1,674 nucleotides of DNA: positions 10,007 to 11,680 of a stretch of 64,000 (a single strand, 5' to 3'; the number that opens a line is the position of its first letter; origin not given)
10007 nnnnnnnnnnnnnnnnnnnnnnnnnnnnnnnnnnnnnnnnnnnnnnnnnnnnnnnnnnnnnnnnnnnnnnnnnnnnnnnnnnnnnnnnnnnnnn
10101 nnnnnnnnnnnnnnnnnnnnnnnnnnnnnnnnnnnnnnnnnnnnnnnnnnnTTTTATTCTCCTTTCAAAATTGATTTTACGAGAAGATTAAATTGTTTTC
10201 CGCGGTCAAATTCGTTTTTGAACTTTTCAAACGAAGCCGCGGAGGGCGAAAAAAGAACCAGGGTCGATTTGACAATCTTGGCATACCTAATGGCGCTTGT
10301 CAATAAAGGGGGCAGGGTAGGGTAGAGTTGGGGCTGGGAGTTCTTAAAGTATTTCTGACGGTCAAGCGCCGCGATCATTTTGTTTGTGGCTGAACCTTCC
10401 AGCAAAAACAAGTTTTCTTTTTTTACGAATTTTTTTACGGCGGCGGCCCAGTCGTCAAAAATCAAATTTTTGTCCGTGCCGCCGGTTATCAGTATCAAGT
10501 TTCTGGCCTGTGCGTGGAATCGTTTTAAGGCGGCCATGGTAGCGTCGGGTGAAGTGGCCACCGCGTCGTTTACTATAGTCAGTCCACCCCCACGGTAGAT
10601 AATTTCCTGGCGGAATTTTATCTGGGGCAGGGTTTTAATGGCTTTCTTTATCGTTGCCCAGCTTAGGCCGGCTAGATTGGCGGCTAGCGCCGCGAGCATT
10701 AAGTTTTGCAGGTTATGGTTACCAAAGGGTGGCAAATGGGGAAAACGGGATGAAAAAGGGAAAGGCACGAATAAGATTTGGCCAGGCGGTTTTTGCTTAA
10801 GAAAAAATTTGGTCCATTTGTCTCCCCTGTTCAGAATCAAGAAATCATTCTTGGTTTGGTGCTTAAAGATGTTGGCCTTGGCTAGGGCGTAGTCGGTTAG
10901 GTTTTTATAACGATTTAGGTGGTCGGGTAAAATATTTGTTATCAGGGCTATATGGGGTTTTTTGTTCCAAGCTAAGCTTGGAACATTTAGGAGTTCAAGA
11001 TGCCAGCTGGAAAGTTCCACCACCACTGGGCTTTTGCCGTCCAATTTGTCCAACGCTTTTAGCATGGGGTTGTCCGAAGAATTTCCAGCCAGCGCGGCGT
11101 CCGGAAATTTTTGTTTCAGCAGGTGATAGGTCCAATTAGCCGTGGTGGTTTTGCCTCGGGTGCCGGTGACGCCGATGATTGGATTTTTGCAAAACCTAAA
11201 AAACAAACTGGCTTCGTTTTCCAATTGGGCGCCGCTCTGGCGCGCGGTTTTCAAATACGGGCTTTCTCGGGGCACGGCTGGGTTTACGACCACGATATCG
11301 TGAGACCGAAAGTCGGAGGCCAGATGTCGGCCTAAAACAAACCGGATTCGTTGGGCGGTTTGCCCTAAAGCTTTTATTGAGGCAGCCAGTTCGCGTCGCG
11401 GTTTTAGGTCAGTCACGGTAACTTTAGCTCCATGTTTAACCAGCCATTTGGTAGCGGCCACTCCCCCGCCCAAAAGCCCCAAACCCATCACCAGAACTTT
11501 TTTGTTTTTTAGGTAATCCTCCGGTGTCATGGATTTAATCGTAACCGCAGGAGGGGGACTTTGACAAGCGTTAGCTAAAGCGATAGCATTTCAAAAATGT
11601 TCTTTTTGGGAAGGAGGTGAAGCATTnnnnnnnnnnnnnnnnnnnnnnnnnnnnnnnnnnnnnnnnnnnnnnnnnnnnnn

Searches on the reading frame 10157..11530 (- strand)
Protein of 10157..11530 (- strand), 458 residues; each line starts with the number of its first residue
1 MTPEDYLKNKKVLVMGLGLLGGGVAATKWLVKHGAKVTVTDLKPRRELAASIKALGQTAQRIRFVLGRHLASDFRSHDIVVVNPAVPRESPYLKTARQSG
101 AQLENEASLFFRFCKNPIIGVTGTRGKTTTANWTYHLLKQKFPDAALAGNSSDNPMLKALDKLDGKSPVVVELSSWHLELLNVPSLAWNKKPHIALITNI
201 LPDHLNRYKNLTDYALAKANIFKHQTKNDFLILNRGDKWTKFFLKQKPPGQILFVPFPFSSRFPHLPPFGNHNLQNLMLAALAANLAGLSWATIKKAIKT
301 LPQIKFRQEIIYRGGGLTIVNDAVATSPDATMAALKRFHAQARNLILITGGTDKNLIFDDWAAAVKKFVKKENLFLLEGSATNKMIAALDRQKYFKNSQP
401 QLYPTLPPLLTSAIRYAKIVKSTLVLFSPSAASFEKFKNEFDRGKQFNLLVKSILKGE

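Call 54: search_protein_families(library=ncbifam, proteins=[window:10157-11530:-], max_evalue=0.00001)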
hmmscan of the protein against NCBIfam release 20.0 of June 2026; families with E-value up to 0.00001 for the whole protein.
window:10157-11530:- (458 aa): 21 families
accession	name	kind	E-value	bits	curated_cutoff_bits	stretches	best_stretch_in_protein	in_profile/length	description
TIGR01087.1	murD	equivalog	7e-92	308.8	211.95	2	11-241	1-221/441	UDP-N-acetylmuramoyl-L-alanine--D-glutamate ligase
TIGR01143.1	murF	subfamily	2.2e-29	102.7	288.6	1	100-350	58-332/418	UDP-N-acetylmuramoyl-tripeptide--D-alanyl-D-alanine ligase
NF053645.1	pMurC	equivalog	4.6e-26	91.5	560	1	26-239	14-226/492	pseudomurein biosynthesis peptide ligase pMurC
TIGR01085.1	murE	subfamily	4.3e-22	78.7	257.3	2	85-149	50-118/472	UDP-N-acetylmuramyl-tripeptide synthetase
NF001126.0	PRK00139.1-4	equivalog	1.3e-20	73.4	373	1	166-246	172-248/486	UDP-N-acetylmuramoyl-L-alanyl-D-glutamate--2,6-diaminopimelate ligase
TIGR01082.1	murC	equivalog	2.7e-19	69.6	335.1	1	20-241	8-217/449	UDP-N-acetylmuramate--L-alanine ligase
NF001124.0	PRK00139.1-2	equivalog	1.9e-18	66.5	476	0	266-351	300-385/500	UDP-N-acetylmuramoyl-L-alanyl-D-glutamate--2,6-diaminopimelate ligase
NF053647.1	pMurD2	equivalog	1.3e-17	63.8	550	1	11-312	2-284/405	pseudomurein biosynthesis peptide ligase pMurD2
NF008896.0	PRK11929.1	equivalog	6.6e-17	60.6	1023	2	118-243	114-731/965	bifunctional UDP-N-acetylmuramoyl-L-alanyl-D-glutamate--2,6-diaminopimelate ligase MurE/UDP-N-acetylmuramoyl-tripeptide--D-alanyl-D-alanine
NF053646.1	pMurD1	equivalog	2.5e-14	52.8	610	1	11-222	2-216/465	pseudomurein biosynthesis peptide ligase pMurD1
NF001123.0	PRK00139.1-1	equivalog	1.5e-12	46.9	586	0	167-247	176-251/493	UDP-N-acetylmuramoyl-L-alanyl-D-glutamate--2,6-diaminopimelate ligase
NF010628.0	PRK14022.1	equivalog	2.4e-12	46.4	536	0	118-149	113-144/483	UDP-N-acetylmuramoyl-L-alanyl-D-glutamate--L-lysine ligase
NF033197.0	F430_CfbE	equivalog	4.4e-11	42.4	250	0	113-142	96-125/430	coenzyme F430 synthase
TIGR02068.2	cya_phycin_syn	equivalog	2e-08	32.7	850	0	117-141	480-504/862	cyanophycin synthetase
NF053648.1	pMurE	equivalog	1.4e-07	30.7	600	0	119-240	101-237/464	pseudomurein biosynthesis peptide ligase pMurE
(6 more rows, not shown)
